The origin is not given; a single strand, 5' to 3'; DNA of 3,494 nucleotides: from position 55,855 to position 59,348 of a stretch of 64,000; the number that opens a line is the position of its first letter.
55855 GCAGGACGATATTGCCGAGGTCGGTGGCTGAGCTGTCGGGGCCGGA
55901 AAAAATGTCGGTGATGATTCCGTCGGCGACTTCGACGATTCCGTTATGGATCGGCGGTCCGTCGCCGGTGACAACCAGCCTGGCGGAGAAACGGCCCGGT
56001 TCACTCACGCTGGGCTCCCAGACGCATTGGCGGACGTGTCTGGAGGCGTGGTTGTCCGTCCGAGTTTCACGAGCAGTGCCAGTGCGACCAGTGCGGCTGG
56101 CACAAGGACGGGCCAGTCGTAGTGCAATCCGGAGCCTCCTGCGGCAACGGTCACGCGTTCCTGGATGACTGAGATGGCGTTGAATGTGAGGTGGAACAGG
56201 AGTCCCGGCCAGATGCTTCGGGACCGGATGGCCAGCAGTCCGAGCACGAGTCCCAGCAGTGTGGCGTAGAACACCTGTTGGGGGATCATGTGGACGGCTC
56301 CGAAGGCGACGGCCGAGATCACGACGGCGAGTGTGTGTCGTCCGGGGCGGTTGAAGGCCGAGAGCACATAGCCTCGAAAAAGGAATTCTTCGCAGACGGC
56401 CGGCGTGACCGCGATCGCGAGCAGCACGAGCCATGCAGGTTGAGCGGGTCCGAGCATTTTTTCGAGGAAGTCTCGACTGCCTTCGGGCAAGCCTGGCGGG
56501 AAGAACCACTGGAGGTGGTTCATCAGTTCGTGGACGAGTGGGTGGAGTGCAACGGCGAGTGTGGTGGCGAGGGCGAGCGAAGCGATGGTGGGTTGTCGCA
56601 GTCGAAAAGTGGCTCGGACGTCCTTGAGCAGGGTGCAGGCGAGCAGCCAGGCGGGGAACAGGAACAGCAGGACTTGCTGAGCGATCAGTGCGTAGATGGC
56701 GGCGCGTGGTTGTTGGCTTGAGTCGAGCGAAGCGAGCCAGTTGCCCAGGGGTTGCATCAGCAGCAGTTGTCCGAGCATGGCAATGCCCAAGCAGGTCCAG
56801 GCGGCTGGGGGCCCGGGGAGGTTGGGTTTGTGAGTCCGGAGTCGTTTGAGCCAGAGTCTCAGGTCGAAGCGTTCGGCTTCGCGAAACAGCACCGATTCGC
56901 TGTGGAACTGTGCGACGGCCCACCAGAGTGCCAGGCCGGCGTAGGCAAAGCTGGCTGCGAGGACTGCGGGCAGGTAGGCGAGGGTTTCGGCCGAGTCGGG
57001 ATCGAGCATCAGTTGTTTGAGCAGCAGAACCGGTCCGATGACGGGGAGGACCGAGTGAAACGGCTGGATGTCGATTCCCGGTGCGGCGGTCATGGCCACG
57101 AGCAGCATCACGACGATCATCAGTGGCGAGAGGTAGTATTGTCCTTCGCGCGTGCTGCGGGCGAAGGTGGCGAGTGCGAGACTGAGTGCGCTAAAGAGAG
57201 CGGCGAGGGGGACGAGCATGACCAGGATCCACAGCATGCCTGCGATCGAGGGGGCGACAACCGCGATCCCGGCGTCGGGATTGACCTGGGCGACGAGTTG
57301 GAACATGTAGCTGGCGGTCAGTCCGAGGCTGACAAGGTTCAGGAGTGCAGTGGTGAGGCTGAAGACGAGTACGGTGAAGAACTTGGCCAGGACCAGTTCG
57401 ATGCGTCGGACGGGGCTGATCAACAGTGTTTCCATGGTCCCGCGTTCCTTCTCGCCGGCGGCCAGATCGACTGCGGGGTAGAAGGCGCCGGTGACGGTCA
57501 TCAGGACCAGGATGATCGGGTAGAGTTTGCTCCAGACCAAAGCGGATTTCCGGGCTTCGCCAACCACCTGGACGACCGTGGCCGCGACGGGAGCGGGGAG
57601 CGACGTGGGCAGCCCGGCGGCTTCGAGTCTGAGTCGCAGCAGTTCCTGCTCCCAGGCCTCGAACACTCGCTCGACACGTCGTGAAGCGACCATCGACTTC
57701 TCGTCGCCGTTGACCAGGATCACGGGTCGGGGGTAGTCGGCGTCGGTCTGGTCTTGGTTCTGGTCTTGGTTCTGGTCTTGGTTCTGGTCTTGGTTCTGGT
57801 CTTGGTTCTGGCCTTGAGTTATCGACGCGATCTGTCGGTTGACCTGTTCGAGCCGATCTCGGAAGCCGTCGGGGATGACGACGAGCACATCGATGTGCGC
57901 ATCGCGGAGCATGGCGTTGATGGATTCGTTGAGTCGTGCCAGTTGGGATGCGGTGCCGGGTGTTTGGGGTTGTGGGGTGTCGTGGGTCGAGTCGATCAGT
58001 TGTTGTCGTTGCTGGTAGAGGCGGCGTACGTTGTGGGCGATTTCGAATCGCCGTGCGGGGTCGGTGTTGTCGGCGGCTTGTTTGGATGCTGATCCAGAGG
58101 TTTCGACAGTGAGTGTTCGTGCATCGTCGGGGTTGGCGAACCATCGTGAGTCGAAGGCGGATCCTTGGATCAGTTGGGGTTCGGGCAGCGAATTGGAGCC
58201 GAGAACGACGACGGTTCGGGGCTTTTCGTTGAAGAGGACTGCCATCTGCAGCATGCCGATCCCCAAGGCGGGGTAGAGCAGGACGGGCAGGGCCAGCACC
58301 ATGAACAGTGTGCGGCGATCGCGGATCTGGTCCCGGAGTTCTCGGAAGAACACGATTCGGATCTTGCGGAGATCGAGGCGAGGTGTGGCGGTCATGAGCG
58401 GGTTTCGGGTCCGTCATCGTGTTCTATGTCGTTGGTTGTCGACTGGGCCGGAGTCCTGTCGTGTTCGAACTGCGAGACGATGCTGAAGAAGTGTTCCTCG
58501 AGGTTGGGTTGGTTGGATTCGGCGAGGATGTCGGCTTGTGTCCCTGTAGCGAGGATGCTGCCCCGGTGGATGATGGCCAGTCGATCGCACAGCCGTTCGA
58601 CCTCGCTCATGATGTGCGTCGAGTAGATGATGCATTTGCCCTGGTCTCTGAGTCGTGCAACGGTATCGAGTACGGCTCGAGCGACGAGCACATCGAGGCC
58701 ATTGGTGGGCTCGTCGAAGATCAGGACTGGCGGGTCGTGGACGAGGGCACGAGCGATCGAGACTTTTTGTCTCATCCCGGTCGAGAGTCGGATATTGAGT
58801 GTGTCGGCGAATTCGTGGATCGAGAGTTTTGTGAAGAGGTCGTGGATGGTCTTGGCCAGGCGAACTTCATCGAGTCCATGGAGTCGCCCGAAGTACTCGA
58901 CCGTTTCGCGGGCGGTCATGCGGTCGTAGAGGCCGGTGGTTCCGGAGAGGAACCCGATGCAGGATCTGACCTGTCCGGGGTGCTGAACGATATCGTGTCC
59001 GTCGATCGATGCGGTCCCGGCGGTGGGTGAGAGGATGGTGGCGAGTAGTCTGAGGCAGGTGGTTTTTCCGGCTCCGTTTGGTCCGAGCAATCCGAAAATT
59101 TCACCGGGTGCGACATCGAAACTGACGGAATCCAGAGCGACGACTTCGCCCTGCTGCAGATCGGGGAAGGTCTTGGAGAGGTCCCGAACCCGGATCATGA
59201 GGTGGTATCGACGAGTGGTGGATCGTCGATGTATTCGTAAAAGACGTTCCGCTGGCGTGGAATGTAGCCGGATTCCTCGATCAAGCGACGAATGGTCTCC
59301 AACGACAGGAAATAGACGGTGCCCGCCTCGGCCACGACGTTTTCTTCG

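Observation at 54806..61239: ABC-2 transporter fused to a CPBP (CAAX-type) protease and translationally coupled inside the futalosine menaquinone genes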

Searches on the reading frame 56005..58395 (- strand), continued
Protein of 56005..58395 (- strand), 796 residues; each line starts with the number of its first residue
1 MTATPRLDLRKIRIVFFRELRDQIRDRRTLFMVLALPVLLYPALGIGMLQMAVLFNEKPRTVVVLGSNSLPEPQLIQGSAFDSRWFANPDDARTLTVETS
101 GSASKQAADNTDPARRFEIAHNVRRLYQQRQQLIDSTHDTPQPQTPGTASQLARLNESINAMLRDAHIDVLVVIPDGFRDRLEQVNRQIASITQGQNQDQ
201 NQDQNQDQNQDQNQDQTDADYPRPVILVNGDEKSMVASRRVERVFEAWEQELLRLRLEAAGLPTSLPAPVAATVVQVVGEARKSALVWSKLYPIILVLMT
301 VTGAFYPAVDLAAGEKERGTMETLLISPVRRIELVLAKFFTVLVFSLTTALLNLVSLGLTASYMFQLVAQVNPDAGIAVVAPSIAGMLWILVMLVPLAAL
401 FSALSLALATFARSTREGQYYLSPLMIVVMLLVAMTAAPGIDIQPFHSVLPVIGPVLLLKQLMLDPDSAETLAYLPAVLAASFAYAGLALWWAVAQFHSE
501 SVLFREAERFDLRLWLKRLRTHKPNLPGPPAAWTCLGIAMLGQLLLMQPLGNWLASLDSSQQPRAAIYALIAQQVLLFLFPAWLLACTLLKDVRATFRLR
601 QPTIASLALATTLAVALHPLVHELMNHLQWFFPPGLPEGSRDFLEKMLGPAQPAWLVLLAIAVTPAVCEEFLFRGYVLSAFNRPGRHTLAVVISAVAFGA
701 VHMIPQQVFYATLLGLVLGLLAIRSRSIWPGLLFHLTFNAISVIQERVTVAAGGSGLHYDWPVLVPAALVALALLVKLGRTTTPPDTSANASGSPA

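Call 53: find_encoding_contigs(protein=P0185, flank=6000, max_places=1)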
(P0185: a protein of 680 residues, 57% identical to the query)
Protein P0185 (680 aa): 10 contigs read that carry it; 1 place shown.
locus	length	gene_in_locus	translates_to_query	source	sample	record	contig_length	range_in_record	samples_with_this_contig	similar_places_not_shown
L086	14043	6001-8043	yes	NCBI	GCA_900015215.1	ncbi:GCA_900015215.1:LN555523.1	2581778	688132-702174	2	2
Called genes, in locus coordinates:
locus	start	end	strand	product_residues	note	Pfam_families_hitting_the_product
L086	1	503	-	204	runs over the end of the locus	PF12002:MgsA_C (weak)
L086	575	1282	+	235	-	PF01418:HTH_6, PF01380:SIS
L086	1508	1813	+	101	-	PF02302:PTS_IIB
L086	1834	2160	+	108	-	PF02255:PTS_IIA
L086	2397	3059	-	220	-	PF19700:DUF6198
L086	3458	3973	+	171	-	-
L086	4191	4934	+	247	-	PF02146:SIR2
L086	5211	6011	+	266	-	PF13476:AAA_23 (weak), PF00005:ABC_tran, PF13304:AAA_21 (faint)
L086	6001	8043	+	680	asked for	PF12679:ABC2_membrane_2, PF12698:ABC2_membrane_3, PF02517:Rce1-like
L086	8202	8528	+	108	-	-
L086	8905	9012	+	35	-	-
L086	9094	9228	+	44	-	-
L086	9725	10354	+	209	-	PF03713:DUF305, PF13628:DUF4142 (faint)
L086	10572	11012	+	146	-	PF03734:YkuD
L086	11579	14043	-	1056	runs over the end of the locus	PF08455:SNF2_assoc, PF00176:SNF2-rel_dom, PF00270:DEAD, PF04851:ResIII, PF16203:ERCC3_RAD25_C (faint), PF00271:Helicase_C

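Call 72: search_protein_families(library=padloc, proteins=[window:56005-58395:-], max_evalue=0.001)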
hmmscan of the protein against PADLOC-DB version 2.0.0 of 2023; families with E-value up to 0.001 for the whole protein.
window:56005-58395:- (796 aa): 0 families

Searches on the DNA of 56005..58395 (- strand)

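Call 84: search_rna_families(source=L084, start=6800, end=14000, threshold=evalue, max_evalue=0.1)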
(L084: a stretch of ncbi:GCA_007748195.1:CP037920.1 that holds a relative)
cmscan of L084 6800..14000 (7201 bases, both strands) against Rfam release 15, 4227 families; matches with E-value up to 0.1: 0.
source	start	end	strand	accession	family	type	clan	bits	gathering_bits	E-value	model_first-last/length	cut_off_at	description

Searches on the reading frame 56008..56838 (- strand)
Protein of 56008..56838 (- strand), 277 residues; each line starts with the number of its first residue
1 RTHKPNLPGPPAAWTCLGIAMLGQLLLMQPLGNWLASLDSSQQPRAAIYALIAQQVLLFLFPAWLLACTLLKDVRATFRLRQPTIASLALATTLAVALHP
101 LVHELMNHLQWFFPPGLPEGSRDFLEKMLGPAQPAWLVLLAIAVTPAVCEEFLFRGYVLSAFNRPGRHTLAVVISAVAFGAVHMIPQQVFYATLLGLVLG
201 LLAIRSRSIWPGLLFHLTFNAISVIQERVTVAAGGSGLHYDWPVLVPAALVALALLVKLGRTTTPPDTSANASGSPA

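Call 79: predict_structure(alignment_id=A4)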
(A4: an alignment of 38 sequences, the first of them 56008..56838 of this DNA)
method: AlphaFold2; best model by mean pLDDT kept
length: 277 residues; sequences in the alignment: 38
mean_pLDDT: 93.1   pTM: 0.90
mean pLDDT of the five models: 93.1, 92.7, 92.2, 92.0, 92.0
residues with pLDDT >= 90: 241; 70-90: 19; 50-70: 14; < 50: 3
segments of 3 or more residues with pLDDT < 50: none
pLDDT, mean of each block of 10 residues (from residue 1): 89 97 95 96 97 97 98 97 98 98 95 86 91 97 98 98 95 98 92 97 97 98 95 87 98 97 61 52
secondary structure, 60 per line:
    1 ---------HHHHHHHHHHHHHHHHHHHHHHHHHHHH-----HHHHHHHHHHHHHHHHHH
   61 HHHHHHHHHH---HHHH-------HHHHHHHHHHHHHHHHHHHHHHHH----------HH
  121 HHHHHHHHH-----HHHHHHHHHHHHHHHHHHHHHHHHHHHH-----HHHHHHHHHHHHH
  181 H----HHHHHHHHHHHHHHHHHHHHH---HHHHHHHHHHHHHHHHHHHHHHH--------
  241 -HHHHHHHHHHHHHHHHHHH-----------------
elements in order: H10-37 H43-70 H74-77 H85-108 H119-129 H135-162 H168-181 H186-206 H210-232 H242-260

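Call 81: fold_search(model_id=the predicted structure, library=pdb)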
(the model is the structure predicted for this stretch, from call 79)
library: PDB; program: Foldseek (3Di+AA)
matches with E <= 10: 290; with E <= 0.001: 0
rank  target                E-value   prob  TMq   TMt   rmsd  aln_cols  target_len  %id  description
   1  6u0o_A                1.4e-02  1.00  0.51  0.56   7.8       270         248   14  Crystal structure of a peptidoglycan release complex, SagB-SpdC, in lipidic cubic phase (released 2020-09-23)
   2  7z6n_A                1.1e-01  0.15  0.15  0.15  19.6       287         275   15  Crystal structure of Zn2+-transporter BbZIP in a metal-stripped state (released 2022-08-10)
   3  8cxr_D                1.2e-01  0.18  0.17  0.16  17.6       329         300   14  Crystal structure of MraY bound to a sphaerimicin analogue (released 2023-03-29)
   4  8czj_B                3.5e-01  0.14  0.18  0.18  19.6       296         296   13  A bacteria Zrt/Irt-like protein in the apo state (released 2023-02-22)
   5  4j72_A                4.4e-01  0.11  0.16  0.15  17.5       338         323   13  Crystal Structure of polyprenyl-phosphate N-acetyl hexosamine 1-phosphate transferase (released 2013-09-11)
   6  6oyh_D                5.5e-01  0.09  0.16  0.14  17.9       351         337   12  Crystal structure of MraY bound to carbacaprazamycin (released 2019-07-10)
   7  7z6n_B                6.7e-01  0.08  0.15  0.16  19.4       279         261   18  Crystal structure of Zn2+-transporter BbZIP in a metal-stripped state (released 2022-08-10)
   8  9c7u_C                7.7e-01  0.15  0.21  0.26  15.6       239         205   12  Structure of the human truncated BOS complex in GDN (released 2024-08-21)
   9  6gn0_D                8.5e-01  0.09  0.16  0.17  18.5       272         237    8  Exoenzyme S from Pseudomonas aeruginosa in complex with human 14-3-3 protein beta, tetrameric crystal form (released 2018-09-26)
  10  6oyz_A                9.7e-01  0.06  0.16  0.15  18.0       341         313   13  Crystal structure of MraY bound to capuramycin (released 2019-07-10)
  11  6gn0_A                1.0e+00  0.08  0.16  0.17  18.4       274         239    8  Exoenzyme S from Pseudomonas aeruginosa in complex with human 14-3-3 protein beta, tetrameric crystal form (released 2018-09-26)
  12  5ltw_A                1.0e+00  0.08  0.15  0.17  18.3       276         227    8  Complex of human 14-3-3 sigma CLU1 mutant with phosphorylated heat shock protein B6 (released 2017-02-01)
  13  6bd1_A                1.1e+00  0.08  0.15  0.17  19.7       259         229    8  Complex of 14-3-3 theta with an IRSp53 peptide phosphorylated at S366 (released 2018-10-24)
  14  6ef5_D                1.1e+00  0.06  0.14  0.15  19.8       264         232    8  14-3-3 with peptide (released 2019-10-30)
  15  7qi1_B                1.2e+00  0.08  0.16  0.18  19.0       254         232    9  Crystal structure of human 14-3-3 protein beta in complex with CFTR peptide pS753pS768 and PPI stabilizer CY007424 (released 2022-05-25)
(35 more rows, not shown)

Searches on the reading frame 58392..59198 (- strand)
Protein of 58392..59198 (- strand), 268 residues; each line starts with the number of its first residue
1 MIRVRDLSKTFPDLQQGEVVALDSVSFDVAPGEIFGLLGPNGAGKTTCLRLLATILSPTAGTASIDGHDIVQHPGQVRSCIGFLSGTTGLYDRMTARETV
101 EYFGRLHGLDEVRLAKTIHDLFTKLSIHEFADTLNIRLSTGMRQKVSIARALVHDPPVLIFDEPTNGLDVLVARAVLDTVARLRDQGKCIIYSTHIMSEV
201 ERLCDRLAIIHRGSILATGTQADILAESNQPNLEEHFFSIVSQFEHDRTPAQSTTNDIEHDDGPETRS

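Call 4: search_protein_families(library=pfam, proteins=[window:58392-59198:-], max_evalue=0.01)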
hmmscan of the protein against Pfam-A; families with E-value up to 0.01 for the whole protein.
window:58392-59198:- (268 aa): 4 families
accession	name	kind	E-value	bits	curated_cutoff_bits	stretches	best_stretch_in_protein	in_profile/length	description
PF00005.33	ABC_tran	-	5.3e-32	111.7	25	1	22-166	1-137/137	ABC transporter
PF13304.12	AAA_21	-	2.6e-10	41.3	27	1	138-198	238-301/304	AAA domain, putative AbiEii toxin, Type IV TA system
PF00004.35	AAA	-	0.0049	17.8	21.2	0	37-77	3-46/131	ATPase family associated with various cellular activities (AAA)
PF13476.12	AAA_23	-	0.007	17.5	27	1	33-60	20-47/201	AAA domain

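Call 5: search_protein_families(library=ncbifam, proteins=[window:58392-59198:-], max_evalue=0.01)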
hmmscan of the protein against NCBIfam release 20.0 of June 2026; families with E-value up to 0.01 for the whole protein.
window:58392-59198:- (268 aa): 191 families (the best 25 are shown)
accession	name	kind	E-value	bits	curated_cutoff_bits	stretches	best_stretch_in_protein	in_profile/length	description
TIGR01188.1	drrA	subfamily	1.9e-67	227.7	312.45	1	17-226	4-213/302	daunorubicin resistance ABC transporter, ATP-binding protein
NF033858.1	ABC2_perm_RbbA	equivalog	2.1e-56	191.4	1050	1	16-256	276-516/909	ribosome-associated ATPase/putative transporter RbbA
TIGR03522.1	GldA_ABC_ATP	equivalog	1.5e-54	185.5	402.6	1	2-233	3-228/301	gliding motility-associated ABC transporter ATP-binding subunit GldA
TIGR03864.1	PQQ_ABC_ATP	hypoth_equivalog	2e-50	171.4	302.25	1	16-239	11-234/236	ABC transporter, ATP-binding subunit, PQQ-dependent alcohol dehydrogenase system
NF010060.0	PRK13537.1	equivalog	2.8e-47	161.1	521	1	16-226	25-235/314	nodulation factor ABC transporter ATP-binding protein NodI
NF010059.0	PRK13536.1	equivalog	9.1e-47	159.4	549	1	17-227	54-264/342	nodulation factor ABC transporter ATP-binding protein NodI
TIGR01288.1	nodI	equivalog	1.7e-44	152.1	424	1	17-227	15-225/303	nodulation factor ABC transporter ATP-binding protein NodI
TIGR04406.1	LPS_export_lptB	equivalog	3.5e-42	144.4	240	1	3-229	3-227/239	LPS export ABC transporter ATP-binding protein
TIGR01186.1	proV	subfamily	7.6e-42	143.7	326.6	1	17-236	4-229/363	betaine/proline/choline family ABC transporter ATP-binding protein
TIGR03740.1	galliderm_ABC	subfamily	8.4e-42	143.4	309.75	1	4-241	3-222/223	lantibiotic protection ABC transporter ATP-binding subunit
TIGR03375.1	type_I_sec_LssB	subfamily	8.7e-38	130.1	693.1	1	16-230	477-694/696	type I secretion system permease/ATPase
NF007082.0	PRK09536.1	equivalog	1.4e-37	129.8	537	1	13-227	10-229/402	corrinoid ABC transporter ATPase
TIGR03873.1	F420-0_ABC_ATP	hypoth_equivalog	7.2e-37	127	372.4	1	15-227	10-227/256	putative F420-0 ABC transporter ATP-binding protein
NF047565.1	PSM_export_PmtA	equivalog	5.3e-36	124.4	350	1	19-227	14-218/282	phenol-soluble modulin export ABC transporter ATP-binding protein PmtA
TIGR00968.1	3a0106s01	subfamily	7.5e-36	123.8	342.75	1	4-230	3-224/237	sulfate ABC transporter ATP-binding protein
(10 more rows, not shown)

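Call 72: search_protein_families(library=padloc, proteins=[window:58392-59198:-], max_evalue=0.001)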
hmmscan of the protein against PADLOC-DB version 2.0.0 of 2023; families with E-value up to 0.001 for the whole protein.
window:58392-59198:- (268 aa): 5 families
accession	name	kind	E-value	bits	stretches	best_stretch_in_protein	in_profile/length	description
PDLC04135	mad3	-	5.2e-28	96.6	2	138-213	264-340/374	mads_3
PDLC04140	mad8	-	4.8e-11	40.7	1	17-201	12-238/314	mads_8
PDLC02980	AriA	-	3.7e-10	38.2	1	138-196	238-299/304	-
PDLC02335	AbiLi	-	2.3e-05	21.6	0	124-197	172-238/326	AbiLi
PDLC04164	AriA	-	9.3e-05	20.1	0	138-195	172-231/253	-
